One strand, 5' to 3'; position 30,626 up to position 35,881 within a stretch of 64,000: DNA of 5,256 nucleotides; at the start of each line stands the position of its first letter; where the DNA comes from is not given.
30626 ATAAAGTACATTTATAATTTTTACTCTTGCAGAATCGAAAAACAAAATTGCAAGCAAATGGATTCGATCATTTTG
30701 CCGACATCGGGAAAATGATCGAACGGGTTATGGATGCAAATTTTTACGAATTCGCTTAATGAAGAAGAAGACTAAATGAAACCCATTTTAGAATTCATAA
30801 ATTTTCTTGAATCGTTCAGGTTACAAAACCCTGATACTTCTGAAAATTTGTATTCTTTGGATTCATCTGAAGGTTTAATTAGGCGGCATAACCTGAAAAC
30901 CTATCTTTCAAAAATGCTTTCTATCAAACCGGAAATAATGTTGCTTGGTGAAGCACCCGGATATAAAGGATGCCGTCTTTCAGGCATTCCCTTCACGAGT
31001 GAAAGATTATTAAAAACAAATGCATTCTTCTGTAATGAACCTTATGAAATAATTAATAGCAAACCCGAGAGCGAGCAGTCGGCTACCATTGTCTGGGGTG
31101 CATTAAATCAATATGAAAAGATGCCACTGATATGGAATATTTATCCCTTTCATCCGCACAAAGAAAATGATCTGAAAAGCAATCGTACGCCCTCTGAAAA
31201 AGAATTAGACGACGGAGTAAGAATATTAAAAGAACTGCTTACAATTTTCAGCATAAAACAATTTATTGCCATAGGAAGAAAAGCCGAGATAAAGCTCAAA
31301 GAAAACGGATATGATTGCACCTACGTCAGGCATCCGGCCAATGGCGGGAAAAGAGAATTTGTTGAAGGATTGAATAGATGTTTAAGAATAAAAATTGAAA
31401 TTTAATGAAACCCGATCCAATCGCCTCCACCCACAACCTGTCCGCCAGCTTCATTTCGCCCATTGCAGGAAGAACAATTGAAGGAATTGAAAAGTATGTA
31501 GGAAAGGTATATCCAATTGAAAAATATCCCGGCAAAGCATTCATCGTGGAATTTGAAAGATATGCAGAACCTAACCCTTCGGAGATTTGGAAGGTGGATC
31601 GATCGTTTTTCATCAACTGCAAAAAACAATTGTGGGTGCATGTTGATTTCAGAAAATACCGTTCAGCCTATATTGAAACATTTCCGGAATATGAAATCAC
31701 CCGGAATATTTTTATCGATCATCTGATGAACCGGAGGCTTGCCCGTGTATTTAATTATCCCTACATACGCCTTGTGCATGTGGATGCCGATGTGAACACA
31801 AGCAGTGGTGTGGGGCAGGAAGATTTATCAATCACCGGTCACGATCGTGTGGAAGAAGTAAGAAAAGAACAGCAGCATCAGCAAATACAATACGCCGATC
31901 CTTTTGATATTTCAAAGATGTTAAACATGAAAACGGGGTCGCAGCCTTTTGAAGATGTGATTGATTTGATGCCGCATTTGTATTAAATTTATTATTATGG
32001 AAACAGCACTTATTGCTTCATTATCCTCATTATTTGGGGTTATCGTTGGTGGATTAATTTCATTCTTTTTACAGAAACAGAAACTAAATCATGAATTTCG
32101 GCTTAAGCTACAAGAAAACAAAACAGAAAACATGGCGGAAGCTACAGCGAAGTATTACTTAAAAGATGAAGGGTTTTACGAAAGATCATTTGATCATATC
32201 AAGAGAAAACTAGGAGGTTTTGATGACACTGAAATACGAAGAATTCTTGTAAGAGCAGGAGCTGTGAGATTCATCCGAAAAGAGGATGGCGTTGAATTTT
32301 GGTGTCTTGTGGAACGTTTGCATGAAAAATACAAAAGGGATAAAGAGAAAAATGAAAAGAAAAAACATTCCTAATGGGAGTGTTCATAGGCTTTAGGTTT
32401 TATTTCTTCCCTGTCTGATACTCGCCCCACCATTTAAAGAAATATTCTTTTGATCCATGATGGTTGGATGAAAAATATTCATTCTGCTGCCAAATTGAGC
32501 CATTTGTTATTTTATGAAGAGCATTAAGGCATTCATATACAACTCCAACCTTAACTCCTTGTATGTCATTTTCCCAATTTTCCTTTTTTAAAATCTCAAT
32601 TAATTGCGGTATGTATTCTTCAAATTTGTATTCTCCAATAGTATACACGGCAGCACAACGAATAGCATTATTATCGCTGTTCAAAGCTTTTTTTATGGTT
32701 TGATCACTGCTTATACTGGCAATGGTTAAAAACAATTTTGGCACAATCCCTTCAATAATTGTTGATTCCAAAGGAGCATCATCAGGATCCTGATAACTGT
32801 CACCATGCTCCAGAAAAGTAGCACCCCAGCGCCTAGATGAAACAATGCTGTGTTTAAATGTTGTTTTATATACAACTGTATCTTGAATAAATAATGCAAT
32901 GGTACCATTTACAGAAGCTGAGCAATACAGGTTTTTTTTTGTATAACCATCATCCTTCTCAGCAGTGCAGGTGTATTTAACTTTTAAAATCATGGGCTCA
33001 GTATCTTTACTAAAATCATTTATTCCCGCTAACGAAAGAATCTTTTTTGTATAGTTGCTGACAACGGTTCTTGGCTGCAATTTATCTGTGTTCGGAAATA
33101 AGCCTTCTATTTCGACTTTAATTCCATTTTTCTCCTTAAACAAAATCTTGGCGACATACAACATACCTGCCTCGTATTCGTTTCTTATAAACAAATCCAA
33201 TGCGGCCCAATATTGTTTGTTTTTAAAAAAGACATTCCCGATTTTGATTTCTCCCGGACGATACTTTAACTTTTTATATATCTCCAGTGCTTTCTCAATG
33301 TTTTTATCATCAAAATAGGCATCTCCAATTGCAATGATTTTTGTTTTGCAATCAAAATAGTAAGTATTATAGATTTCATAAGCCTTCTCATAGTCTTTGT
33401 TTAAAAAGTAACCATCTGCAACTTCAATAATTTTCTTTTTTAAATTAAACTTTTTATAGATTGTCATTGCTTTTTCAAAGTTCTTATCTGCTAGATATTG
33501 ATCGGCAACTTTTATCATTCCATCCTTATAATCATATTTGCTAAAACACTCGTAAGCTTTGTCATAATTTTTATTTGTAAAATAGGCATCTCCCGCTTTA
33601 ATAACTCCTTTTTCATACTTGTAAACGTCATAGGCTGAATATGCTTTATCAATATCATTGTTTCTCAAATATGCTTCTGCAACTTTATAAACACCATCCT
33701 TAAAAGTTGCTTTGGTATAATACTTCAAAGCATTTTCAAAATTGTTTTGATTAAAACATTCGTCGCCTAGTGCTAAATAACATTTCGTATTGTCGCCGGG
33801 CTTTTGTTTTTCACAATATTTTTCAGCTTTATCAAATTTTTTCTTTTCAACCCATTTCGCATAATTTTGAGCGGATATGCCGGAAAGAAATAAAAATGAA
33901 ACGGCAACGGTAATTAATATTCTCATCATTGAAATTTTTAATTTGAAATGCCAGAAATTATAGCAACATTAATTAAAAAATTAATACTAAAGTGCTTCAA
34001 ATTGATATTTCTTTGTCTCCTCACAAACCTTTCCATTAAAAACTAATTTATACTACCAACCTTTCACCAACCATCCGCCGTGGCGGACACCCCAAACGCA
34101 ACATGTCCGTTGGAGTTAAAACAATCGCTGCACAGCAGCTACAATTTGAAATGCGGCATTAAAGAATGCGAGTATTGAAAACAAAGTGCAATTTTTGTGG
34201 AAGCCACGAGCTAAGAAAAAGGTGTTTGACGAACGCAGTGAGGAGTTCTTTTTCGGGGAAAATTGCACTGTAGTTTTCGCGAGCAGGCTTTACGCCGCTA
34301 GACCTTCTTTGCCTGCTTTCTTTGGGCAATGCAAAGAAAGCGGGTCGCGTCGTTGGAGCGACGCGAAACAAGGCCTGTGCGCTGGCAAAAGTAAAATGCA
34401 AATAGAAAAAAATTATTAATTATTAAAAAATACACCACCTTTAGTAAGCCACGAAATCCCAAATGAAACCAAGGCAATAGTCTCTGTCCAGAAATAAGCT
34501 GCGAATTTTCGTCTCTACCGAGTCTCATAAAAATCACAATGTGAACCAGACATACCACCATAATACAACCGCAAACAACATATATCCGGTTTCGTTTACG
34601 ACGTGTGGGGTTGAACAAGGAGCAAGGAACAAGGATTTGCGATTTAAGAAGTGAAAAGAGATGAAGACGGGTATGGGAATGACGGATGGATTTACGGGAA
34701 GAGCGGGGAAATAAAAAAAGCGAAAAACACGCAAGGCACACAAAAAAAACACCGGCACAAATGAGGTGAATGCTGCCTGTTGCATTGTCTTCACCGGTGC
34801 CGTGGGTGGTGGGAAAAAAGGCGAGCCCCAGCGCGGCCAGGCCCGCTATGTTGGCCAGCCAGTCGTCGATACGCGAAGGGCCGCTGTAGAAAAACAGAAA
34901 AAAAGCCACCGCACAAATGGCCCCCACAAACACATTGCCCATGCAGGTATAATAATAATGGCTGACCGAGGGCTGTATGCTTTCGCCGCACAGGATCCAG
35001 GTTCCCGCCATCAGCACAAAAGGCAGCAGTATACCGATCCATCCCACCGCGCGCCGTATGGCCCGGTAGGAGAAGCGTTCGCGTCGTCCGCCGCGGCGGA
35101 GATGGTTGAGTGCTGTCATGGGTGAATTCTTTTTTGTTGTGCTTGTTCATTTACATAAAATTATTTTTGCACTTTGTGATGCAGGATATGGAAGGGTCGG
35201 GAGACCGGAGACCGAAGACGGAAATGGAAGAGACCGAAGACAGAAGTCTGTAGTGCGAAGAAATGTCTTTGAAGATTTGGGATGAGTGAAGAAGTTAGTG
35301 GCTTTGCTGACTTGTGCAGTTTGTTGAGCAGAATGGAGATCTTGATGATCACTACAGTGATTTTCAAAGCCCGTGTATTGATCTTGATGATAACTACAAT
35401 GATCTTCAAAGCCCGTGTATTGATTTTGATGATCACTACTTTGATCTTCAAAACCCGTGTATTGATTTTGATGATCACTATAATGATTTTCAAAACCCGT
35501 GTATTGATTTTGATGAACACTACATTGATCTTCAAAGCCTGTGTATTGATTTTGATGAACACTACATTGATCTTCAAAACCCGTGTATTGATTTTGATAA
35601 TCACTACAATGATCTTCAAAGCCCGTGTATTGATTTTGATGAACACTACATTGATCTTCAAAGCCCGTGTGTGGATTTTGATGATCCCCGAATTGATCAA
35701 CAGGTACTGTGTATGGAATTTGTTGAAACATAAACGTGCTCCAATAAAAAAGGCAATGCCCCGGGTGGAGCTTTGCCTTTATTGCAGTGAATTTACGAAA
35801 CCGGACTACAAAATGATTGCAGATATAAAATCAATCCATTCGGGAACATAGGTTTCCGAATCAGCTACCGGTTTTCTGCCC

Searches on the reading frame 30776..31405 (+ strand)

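Call 28: search_protein_families(library=pfam, proteins=[window:30776-31405:+], max_evalue=0.001)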
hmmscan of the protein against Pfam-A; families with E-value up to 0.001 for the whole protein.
window:30776-31405:+ (209 aa): 1 family
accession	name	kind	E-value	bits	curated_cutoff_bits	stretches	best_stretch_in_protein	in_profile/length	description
PF03167.25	UDG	-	2.8e-08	34.4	24.3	1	49-176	5-100/141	Uracil DNA glycosylase superfamily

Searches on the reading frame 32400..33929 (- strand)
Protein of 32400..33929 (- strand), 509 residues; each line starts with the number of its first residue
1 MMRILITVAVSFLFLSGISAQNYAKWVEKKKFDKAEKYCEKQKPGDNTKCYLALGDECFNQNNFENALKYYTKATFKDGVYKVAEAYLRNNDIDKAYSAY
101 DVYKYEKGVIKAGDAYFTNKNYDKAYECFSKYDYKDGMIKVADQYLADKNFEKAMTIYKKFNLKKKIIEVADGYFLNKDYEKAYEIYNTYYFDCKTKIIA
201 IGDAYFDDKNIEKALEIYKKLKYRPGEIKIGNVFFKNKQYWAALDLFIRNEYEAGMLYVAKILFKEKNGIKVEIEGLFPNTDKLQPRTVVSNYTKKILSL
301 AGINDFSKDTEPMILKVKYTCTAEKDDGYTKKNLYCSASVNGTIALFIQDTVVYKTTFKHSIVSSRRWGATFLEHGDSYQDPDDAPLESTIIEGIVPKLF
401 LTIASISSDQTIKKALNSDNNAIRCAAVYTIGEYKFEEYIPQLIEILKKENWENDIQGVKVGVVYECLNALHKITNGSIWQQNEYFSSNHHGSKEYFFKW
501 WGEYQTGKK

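Call 15: search_protein_families(library=pfam, proteins=[window:32400-33929:-], max_evalue=0.01)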
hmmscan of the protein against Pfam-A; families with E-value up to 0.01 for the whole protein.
window:32400-33929:- (509 aa): 11 families
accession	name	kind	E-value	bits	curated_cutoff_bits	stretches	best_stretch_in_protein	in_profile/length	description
PF07719.23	TPR_2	-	4.1e-11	42.6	27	1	49-74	2-27/34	Tetratricopeptide repeat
PF00515.34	TPR_1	-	7.8e-10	38.6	27.8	1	49-74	2-27/34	Tetratricopeptide repeat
PF13428.12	TPR_14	-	2.1e-09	37.5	23.5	0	50-75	3-28/44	Tetratricopeptide repeat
PF13181.12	TPR_8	-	1.8e-06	28.1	25.7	0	49-75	2-28/34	Tetratricopeptide repeat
PF13432.12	TPR_16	-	3.2e-05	24.7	32.7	0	52-103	1-57/65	Tetratricopeptide repeat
PF14559.12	TPR_19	-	6.7e-05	23.6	25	0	61-101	4-49/68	Tetratricopeptide repeat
PF13174.12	TPR_6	-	6.9e-05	23.7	26.3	0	201-222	6-27/33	Tetratricopeptide repeat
PF13424.12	TPR_12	-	7.3e-05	23.3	30.1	0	49-74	46-71/77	Tetratricopeptide repeat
PF12895.13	ANAPC3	-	0.00015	22.4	27.2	0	171-220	30-81/82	Anaphase-promoting complex, cyclosome, subunit 3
PF13646.12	HEAT_2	-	0.00045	20.9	27.7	1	413-453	5-46/88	HEAT repeats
PF25575.1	TPR_BSK1_C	-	0.0019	18.5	42.2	0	55-75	49-69/118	Serine/threonine-protein kinase BSK1-like, TPR repeats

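Call 22: find_encoding_contigs(protein=window:32400-33929:-, flank=3000, max_places=6)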
Protein window:32400-33929:- (509 aa): no gene with exactly this product is on record in the collection.

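Call 26: find_homologous_proteins(query=window:32400-33929:-, max_evalue=1e-10)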
Query window:32400-33929:- (509 aa): 1 proteins with E <= 1e-10 among 8000 candidates.
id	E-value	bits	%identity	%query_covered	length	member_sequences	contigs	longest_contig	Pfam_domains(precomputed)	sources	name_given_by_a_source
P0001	0.0e+0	1154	100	100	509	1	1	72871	PF00515.35,PF13428.13,PF13181.13,PF07719.24,PF13174.13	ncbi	ncbi:MAG: hypothetical protein V2A54_16435 [Bacteroidota bacterium]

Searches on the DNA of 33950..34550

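Call 70: search_rna_families(source=window, start=33950, end=34550, threshold=evalue, max_evalue=10, show_alignments=2)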
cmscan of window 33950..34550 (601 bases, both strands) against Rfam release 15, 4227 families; matches with E-value up to 10: 6.
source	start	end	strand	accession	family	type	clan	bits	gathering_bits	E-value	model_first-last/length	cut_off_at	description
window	34348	34387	+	RF02679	Pistol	Gene; ribozyme;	-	19.2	34.5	0.43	1-68/68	no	Pistol ribozyme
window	34311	34345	+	RF04239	mir-4679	Gene; miRNA;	-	18.8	88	0.89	1-75/75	no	mir-4679 microRNA precursor family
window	33972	34030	-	RF01701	Cyano-1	Gene; sRNA;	-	16.8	41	4.3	1-69/69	no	Cyano-1 RNA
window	34307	34379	+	RF02973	Enterococcus-1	Gene; sRNA;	-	16.4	71.4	1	1-152/152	no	Enterococcus-1 RNA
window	34311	34345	-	RF04239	mir-4679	Gene; miRNA;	-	16.4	88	3.9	1-75/75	no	mir-4679 microRNA precursor family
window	34181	34348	-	RF01468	rli32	Gene; sRNA;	-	12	100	8.4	1-147/147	no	Listeria sRNA rli32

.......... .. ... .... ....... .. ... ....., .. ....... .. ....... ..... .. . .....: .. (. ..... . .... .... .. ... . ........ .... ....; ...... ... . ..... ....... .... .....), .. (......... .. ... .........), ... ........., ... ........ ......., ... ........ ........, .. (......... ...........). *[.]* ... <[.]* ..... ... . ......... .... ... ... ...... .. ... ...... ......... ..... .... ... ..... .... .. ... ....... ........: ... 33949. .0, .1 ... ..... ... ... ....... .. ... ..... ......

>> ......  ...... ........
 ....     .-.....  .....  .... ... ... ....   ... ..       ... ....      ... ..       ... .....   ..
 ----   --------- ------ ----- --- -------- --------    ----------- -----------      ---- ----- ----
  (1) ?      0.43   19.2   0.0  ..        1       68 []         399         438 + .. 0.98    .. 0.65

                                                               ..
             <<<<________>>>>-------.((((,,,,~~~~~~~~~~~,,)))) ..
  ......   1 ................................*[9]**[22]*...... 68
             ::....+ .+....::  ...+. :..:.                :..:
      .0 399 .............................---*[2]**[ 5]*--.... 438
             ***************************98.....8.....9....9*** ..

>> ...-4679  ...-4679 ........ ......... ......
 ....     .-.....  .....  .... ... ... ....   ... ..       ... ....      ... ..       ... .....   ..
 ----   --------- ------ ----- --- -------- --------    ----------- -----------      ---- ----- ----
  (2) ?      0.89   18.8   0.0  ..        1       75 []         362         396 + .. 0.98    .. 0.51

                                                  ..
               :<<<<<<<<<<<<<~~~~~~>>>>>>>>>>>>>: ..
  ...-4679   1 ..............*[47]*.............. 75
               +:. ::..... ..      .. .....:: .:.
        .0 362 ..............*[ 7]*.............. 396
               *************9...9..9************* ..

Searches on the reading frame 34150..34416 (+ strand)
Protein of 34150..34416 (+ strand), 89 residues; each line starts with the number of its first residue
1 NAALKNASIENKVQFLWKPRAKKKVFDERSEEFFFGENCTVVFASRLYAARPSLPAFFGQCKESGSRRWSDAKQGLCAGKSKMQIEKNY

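Call 45: find_related_loci(query=window:34186-34416:+, collection=viral_contigs, flank=2000)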
Query seq(77 aa) (77 aa) in viral_contigs; peptide patterns used: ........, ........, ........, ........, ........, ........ (x = any residue, [..] = any of these).
29 stretches matched a pattern, but none encodes a relative of the query by tblastn (E <= 1e-3).

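Call 85: search_protein_representatives(protein=window:34150-34416:+)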
Query: 89 residues. Proteins with E-value up to 0.001 (for the whole library): 0; up to 1e-10: 0; up to 1e-30: 0. The best 0 are listed.

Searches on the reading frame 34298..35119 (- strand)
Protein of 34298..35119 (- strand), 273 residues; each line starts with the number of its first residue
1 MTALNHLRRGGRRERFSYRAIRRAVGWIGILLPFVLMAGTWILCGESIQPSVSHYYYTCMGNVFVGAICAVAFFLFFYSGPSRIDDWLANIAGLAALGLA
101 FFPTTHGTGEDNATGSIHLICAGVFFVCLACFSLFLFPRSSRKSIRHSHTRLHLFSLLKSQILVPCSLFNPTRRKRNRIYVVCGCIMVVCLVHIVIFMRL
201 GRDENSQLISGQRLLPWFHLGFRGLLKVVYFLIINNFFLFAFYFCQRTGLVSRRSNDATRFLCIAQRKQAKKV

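Call 15: search_protein_families(library=pfam, proteins=[window:34298-35119:-], max_evalue=0.01)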
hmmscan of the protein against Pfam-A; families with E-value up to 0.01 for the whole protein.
window:34298-35119:- (273 aa): 3 families
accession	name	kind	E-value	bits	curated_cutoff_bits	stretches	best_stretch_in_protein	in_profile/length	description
PF06197.19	DUF998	-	7e-05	23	30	1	60-142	43-125/184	Protein of unknown function (DUF998)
PF23396.1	DUF7103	-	0.00078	19.9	27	1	46-136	13-108/159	Family of unknown function (DUF7103)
PF08733.15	PalH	-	0.0014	18.2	34.1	1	156-245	174-245/332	PalH/RIM21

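Call 47: list_cluster_members(proteins=[window:11344-11583:-, window:11363-11590:-, window:34162-34401:-, window:34186-34416:+, window:34119-34268:-, window:34298-35119:-, window:10514-10717:+, window:10576-10857:+, window:10779-10964:+, window:35282-35851:+])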
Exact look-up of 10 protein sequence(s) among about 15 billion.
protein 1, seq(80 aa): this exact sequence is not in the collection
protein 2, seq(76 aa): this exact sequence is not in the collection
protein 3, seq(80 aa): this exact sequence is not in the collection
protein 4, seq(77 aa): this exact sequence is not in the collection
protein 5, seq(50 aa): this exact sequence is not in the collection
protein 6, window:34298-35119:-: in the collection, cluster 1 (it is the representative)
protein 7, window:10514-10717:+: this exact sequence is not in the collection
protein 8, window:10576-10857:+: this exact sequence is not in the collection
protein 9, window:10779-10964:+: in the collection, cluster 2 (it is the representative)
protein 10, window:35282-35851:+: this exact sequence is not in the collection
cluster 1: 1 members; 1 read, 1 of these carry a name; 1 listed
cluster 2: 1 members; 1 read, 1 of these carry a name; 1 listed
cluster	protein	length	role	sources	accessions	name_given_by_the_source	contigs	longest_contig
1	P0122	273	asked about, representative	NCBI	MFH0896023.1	MAG: hypothetical protein V2A54_16440 [Bacteroidota bacterium]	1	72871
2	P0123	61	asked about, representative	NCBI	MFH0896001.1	MAG: hypothetical protein V2A54_16330 [Bacteroidota bacterium]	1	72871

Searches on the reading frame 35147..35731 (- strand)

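Call 15: search_protein_families(library=pfam, proteins=[window:35147-35731:-], max_evalue=0.01)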
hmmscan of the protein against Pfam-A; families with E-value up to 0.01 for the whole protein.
window:35147-35731:- (194 aa): 2 families
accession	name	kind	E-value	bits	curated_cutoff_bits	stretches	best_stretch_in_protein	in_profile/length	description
PF08226.16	DUF1720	-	6.6e-09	36.5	21.4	2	61-122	3-60/75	Domain of unknown function (DUF1720)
PF23376.1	Fn3_VIN3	-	0.0032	18.4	33.9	0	109-168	22-78/99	VIN3-like, fibronectin type-III domain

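Call 92: search_protein_families(library=pfam, proteins=[window:35161-35700:-], max_evalue=0.01)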
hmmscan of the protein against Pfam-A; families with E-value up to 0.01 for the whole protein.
window:35161-35700:- (179 aa): 0 families
